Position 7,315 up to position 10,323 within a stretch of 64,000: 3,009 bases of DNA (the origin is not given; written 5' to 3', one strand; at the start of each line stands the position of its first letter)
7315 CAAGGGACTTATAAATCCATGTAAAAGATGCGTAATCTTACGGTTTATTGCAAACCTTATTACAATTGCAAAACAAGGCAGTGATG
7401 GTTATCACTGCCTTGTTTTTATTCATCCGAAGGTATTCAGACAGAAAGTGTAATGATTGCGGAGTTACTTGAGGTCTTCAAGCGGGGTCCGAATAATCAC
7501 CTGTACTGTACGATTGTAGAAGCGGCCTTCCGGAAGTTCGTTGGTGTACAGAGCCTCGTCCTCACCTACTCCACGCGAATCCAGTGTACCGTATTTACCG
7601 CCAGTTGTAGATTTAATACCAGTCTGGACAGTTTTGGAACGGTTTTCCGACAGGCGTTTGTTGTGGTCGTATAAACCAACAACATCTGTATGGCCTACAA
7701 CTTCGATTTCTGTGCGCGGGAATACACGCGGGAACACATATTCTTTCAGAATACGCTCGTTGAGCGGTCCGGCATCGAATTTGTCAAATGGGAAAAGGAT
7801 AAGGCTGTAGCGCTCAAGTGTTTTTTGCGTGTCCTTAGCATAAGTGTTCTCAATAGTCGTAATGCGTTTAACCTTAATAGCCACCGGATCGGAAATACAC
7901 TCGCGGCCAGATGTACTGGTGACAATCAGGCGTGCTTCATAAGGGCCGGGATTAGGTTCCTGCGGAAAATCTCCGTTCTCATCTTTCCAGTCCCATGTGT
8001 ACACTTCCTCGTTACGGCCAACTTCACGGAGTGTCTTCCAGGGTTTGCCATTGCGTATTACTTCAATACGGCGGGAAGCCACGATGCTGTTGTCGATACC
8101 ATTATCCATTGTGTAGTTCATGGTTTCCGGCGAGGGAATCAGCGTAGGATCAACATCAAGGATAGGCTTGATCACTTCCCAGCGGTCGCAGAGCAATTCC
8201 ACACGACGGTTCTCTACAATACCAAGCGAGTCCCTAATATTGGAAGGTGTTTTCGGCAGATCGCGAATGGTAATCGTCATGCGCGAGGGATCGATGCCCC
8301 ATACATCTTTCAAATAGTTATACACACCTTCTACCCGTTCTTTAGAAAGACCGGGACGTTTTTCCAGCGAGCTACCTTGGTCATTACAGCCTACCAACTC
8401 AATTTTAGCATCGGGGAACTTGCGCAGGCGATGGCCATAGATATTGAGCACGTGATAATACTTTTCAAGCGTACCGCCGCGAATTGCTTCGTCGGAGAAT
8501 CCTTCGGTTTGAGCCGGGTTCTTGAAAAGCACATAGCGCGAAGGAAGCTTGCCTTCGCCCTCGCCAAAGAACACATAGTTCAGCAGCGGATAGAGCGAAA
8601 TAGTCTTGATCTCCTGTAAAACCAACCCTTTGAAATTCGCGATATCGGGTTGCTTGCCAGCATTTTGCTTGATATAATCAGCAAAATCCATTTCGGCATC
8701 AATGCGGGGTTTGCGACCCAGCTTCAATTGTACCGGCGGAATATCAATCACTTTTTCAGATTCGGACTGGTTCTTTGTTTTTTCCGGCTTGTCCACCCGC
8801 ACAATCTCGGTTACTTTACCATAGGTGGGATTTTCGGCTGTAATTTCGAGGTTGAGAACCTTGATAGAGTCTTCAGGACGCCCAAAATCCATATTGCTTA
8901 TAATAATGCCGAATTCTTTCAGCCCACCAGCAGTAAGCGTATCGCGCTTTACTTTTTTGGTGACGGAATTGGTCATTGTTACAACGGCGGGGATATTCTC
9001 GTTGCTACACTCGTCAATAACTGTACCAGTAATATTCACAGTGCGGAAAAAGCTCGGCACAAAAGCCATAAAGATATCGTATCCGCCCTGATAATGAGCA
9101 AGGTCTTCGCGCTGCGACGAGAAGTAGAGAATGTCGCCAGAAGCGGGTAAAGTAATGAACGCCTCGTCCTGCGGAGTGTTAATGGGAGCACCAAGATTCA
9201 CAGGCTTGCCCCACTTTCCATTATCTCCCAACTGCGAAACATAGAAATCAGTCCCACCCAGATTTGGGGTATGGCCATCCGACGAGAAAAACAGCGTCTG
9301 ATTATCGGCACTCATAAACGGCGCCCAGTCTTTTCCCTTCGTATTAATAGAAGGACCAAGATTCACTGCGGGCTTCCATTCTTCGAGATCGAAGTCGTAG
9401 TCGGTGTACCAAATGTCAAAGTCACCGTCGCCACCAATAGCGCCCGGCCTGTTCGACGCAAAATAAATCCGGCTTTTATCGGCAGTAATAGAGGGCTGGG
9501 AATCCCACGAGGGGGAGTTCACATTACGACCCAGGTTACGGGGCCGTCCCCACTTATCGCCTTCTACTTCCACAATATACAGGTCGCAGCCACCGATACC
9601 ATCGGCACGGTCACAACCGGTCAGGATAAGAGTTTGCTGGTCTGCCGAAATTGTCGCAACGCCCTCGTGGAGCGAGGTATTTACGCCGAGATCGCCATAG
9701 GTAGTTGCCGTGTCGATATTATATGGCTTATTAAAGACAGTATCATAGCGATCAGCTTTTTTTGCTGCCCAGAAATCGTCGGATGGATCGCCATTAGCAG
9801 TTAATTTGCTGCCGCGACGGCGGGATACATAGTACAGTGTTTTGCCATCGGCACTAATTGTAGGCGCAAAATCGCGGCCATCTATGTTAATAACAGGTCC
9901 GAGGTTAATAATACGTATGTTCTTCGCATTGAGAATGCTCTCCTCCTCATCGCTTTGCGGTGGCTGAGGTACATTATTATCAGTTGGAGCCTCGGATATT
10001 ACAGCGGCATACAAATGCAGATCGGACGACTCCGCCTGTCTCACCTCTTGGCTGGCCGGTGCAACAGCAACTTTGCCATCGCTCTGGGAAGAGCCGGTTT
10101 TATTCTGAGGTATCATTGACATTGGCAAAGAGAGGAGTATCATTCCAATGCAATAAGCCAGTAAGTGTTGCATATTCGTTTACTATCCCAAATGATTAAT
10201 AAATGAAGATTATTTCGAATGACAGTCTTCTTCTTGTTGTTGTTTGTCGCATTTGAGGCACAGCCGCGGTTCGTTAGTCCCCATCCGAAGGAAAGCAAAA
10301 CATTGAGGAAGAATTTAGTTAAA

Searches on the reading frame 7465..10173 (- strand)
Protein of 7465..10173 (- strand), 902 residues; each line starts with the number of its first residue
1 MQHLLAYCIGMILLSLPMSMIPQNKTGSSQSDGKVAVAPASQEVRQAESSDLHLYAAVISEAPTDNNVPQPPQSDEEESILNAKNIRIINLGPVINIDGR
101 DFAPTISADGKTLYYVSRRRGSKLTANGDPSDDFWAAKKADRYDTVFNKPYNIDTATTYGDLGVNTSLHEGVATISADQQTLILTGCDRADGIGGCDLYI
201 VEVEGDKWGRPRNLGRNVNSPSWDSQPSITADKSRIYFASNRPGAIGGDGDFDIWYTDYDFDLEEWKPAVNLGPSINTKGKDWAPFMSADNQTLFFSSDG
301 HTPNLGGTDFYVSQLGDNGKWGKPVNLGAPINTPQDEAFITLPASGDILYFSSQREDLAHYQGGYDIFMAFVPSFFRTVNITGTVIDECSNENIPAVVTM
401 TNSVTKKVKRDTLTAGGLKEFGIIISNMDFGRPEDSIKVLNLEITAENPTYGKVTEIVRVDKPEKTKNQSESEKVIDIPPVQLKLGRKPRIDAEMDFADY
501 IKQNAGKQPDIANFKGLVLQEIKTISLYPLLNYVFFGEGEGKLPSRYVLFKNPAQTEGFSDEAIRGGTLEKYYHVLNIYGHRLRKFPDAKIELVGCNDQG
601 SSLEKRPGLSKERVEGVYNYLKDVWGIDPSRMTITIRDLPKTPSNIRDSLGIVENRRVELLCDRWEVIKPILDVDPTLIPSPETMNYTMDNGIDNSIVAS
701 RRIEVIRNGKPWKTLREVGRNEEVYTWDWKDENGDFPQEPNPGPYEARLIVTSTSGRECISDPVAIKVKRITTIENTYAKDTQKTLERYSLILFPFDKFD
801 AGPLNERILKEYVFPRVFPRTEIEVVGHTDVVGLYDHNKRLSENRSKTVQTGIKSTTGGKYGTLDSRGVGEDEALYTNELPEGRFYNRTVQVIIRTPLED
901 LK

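Call 34: search_protein_families(library=pfam, proteins=[window:7465-10173:-], max_evalue=0.00001)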
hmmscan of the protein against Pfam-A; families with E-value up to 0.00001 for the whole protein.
window:7465-10173:- (902 aa): 2 families
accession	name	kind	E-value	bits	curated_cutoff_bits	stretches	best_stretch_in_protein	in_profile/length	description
PF07676.18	PD40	-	2e-26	91.7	20.9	2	91-122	1-33/38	WD40-like Beta Propeller Repeat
PF00691.25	OmpA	-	5.1e-10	40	27.2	0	816-888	24-98/98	OmpA family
